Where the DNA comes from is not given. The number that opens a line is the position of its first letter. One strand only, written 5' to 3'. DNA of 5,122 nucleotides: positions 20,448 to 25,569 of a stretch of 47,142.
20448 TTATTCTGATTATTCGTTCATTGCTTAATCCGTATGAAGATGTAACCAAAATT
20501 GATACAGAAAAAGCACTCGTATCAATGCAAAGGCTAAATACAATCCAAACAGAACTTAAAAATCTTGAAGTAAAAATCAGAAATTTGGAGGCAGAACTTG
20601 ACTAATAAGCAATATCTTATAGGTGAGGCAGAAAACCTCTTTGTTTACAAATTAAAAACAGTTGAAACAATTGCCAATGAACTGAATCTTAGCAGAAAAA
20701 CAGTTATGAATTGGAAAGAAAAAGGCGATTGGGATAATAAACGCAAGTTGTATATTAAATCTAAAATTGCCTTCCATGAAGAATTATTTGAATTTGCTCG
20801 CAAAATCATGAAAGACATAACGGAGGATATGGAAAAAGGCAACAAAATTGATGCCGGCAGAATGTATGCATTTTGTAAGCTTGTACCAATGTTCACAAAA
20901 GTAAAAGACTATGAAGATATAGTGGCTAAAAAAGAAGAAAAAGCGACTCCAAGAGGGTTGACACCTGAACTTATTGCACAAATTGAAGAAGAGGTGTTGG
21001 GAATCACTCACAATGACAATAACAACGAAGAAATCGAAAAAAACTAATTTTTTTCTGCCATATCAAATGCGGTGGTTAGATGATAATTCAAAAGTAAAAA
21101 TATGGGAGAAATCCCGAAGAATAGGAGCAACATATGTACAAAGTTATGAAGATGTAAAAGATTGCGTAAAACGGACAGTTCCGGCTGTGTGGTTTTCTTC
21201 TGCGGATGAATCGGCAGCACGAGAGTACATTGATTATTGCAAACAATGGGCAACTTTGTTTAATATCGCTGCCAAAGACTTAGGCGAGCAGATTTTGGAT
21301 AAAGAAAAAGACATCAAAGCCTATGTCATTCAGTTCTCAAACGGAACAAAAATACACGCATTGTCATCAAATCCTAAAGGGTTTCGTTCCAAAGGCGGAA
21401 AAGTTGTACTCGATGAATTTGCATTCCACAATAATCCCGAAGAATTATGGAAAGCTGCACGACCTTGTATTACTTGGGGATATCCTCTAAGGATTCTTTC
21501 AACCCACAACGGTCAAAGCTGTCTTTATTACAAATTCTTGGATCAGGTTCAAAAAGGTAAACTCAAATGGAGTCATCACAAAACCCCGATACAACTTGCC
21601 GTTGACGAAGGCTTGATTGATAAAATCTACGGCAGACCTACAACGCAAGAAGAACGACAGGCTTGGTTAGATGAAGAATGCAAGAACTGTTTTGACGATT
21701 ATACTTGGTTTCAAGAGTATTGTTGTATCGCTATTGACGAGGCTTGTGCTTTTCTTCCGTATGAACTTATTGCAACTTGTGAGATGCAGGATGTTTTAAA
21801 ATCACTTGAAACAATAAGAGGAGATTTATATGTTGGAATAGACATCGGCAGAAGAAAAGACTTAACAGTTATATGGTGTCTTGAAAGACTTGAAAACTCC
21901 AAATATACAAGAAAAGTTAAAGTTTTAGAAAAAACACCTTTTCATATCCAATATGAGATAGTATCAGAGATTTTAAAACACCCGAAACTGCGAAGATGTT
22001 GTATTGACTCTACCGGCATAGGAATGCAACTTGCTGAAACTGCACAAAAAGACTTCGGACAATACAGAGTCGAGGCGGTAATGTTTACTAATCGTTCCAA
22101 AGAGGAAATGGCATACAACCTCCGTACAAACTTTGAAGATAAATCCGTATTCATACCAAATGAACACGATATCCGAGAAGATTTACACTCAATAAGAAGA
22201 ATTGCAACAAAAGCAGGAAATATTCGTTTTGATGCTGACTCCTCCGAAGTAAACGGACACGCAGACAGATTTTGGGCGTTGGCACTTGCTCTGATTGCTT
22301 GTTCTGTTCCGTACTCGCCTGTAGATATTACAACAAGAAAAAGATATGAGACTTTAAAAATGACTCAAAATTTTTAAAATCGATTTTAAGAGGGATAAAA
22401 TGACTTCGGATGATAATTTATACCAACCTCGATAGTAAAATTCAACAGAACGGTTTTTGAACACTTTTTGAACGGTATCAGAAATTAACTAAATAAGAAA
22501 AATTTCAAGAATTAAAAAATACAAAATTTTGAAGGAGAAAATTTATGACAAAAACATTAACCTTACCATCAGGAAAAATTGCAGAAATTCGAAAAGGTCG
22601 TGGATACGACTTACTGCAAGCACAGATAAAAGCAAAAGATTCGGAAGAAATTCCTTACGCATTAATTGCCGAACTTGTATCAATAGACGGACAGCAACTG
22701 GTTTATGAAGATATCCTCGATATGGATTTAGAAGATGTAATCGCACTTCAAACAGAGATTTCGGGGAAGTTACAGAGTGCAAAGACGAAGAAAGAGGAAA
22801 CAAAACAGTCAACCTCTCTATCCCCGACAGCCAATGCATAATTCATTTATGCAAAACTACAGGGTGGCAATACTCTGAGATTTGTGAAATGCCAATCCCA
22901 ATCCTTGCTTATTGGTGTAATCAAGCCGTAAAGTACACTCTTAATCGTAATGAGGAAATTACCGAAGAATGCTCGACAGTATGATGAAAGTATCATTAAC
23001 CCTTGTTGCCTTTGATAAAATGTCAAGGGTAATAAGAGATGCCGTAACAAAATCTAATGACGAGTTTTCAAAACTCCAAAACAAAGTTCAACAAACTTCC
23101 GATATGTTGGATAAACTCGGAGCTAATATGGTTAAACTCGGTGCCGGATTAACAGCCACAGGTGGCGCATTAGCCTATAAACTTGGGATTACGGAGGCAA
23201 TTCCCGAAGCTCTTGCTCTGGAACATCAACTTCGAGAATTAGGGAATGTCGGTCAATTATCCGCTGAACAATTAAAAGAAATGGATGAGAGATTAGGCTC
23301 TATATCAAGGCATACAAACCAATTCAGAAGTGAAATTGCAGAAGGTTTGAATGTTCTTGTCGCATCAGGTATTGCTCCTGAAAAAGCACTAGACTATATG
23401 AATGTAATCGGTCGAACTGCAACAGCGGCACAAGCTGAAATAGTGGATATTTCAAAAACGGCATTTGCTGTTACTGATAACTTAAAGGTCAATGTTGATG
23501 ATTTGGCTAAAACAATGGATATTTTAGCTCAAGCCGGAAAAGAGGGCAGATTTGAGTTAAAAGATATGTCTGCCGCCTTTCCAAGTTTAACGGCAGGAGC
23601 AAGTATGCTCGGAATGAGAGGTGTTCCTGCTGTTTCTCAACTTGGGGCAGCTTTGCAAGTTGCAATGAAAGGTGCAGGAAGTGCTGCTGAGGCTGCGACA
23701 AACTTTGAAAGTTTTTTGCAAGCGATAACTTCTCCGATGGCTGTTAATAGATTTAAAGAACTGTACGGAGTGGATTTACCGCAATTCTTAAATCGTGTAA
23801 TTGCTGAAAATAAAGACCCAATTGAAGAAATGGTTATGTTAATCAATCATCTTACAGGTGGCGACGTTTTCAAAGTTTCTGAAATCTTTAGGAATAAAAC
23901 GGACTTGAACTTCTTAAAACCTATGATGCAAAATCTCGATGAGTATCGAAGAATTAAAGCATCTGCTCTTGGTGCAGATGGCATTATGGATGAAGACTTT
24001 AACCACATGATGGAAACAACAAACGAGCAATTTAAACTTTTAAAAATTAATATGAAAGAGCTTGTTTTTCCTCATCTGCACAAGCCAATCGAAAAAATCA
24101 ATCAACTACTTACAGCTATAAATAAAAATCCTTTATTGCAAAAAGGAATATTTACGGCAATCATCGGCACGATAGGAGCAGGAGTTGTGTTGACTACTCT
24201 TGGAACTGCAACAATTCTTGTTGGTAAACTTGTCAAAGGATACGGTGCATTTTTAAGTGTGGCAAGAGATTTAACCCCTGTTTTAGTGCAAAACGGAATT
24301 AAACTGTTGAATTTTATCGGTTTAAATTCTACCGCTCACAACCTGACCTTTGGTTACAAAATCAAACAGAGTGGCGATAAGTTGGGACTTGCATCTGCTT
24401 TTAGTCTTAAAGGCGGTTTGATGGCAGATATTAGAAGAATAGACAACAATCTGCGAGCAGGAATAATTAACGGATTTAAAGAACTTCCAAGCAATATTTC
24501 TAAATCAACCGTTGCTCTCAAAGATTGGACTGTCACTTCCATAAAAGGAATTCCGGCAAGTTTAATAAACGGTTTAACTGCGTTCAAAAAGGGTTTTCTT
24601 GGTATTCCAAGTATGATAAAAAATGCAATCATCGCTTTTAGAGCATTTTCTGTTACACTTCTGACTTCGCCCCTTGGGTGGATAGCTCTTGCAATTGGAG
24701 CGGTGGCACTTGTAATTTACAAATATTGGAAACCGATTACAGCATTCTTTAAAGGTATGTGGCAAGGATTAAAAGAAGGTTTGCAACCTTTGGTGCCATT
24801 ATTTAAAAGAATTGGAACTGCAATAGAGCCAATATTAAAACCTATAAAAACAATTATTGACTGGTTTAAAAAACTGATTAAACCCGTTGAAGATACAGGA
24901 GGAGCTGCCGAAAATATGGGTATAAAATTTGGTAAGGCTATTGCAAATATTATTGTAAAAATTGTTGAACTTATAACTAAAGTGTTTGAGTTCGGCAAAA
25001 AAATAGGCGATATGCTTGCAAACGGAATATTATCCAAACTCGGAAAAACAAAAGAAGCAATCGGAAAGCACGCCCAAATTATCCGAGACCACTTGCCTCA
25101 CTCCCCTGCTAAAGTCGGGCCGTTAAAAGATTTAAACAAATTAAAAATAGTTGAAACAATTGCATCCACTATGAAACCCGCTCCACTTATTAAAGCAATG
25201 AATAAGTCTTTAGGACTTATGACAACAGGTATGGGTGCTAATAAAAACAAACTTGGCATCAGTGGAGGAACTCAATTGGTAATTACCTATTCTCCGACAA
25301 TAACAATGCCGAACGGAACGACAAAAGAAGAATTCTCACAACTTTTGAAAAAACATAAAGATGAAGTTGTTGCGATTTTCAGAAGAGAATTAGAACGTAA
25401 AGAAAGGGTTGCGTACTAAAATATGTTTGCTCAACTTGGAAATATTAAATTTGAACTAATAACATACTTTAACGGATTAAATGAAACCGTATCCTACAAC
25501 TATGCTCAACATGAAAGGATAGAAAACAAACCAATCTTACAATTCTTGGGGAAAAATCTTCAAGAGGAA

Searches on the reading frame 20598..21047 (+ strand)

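Call 35: search_protein_families(library=phrogs, proteins=[window:20598-21047:+], max_evalue=0.01)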
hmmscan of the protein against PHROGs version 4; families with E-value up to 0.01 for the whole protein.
window:20598-21047:+ (149 aa): 8 families
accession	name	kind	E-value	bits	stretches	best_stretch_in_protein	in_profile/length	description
phrog_756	-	DNA, RNA and nucleotide metabolism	2.3e-19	70.9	1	1-131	1-141/166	DNA binding protein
phrog_4151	-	DNA, RNA and nucleotide metabolism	1.9e-05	25.6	1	11-86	13-87/154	DNA binding protein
phrog_7344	-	head and packaging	0.00016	22.9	1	18-85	28-96/161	terminase small subunit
phrog_2789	-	transcription regulation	0.00036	20.9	1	18-51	26-59/255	transcriptional regulator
phrog_2538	-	head and packaging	0.0004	21.5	1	18-51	17-50/129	terminase small subunit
phrog_664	-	DNA, RNA and nucleotide metabolism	0.002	19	0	22-64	103-141/210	DNA binding protein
phrog_5751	-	head and packaging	0.004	17.1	1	20-47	84-111/548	terminase large subunit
phrog_4494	-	unknown function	0.0061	18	0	22-71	21-73/109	-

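Call 36: search_protein_families(library=pfam, proteins=[window:20598-21047:+], max_evalue=1)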
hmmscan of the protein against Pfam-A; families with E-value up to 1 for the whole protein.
window:20598-21047:+ (149 aa): 13 families
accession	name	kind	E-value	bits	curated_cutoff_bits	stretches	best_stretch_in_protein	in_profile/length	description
PF10668.15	Phage_terminase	-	3.4e-06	27.1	22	1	19-52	22-55/67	Phage terminase small subunit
PF06056.18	Terminase_5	-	3.1e-05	24.3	20.3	1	21-48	15-42/58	Putative ATPase subunit of terminase (gpP-like)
PF08822.17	DUF1804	-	3.2e-05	24.3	29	1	13-102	13-111/164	Protein of unknown function (DUF1804)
PF18249.6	Ca_bind_SSO6904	-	0.0035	18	25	1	66-117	23-74/90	Calcium binding protein SSO6904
PF13551.12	HTH_29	-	0.007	16.9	28.1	1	20-41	13-34/64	Winged helix-turn helix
PF00196.25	GerE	-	0.0071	16.4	23.5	1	20-41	18-39/57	Bacterial regulatory proteins, luxR family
PF13730.12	HTH_36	-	0.039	14.2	25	1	21-40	27-46/55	Helix-turn-helix domain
PF13022.12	HTH_Tnp_1_2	-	0.072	13.6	27.9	1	17-90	24-92/122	Helix-turn-helix of insertion element transposase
PF13309.12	HTH_22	-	0.12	12.8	29.6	1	20-36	42-58/63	HTH domain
PF12728.13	HTH_17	-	0.15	12.7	27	1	21-43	3-25/51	Helix-turn-helix domain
PF13518.12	HTH_28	-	0.17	12.4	25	1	21-41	14-34/52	Helix-turn-helix domain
PF13384.12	HTH_23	-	0.18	12.1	24.6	1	20-40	18-38/50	Homeodomain-like domain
PF08279.18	HTH_11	-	0.21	11.9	25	1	21-37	17-33/55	HTH domain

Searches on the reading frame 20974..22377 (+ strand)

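Call 11: search_protein_families(library=pfam, proteins=[window:20974-22377:+], max_evalue=0.001)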
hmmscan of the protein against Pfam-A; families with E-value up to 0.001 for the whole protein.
window:20974-22377:+ (467 aa): 2 families
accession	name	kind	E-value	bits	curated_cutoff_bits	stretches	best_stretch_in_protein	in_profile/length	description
PF17289.8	Terminase_6C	-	1.6e-16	61.1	22.6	1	287-441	1-153/155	Terminase RNaseH-like domain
PF03237.21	Terminase_6N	-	8.5e-14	52.2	22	1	45-206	3-163/215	Terminase large subunit, T4likevirus-type, N-terminal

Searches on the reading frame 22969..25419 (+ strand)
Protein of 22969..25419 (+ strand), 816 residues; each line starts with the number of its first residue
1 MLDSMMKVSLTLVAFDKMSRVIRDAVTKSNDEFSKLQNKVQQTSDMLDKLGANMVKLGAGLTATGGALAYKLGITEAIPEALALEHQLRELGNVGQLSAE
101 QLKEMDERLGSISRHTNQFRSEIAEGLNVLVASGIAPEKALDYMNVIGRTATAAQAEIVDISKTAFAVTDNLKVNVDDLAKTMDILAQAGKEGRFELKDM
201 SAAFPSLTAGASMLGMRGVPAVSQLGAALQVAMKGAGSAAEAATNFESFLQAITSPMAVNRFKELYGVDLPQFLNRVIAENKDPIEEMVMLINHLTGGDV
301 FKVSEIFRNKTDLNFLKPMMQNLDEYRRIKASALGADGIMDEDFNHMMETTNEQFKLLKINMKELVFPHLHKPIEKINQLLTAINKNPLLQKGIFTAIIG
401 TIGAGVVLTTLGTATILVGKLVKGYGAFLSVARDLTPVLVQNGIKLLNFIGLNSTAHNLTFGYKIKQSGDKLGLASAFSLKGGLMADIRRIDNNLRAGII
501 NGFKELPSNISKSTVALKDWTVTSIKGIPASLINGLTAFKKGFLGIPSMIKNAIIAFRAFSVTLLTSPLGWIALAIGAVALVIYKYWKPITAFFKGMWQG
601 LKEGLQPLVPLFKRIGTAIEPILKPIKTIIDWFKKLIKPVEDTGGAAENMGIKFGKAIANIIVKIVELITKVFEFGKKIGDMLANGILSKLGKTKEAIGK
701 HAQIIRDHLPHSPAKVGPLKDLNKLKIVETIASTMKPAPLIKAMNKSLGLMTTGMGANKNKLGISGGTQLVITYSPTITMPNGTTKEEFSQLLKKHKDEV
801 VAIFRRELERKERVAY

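Call 11: search_protein_families(library=pfam, proteins=[window:22969-25419:+], max_evalue=0.001)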
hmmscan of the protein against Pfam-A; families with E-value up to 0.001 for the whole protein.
window:22969-25419:+ (816 aa): 2 families
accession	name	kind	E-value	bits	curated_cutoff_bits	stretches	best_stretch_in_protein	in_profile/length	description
PF10145.14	PhageMin_Tail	-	8.7e-19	68.6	33.2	1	116-270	11-163/201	Phage-related minor tail protein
PF06791.18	TMP_2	-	0.00075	19.7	30.2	1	53-186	73-199/208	Prophage tail length tape measure protein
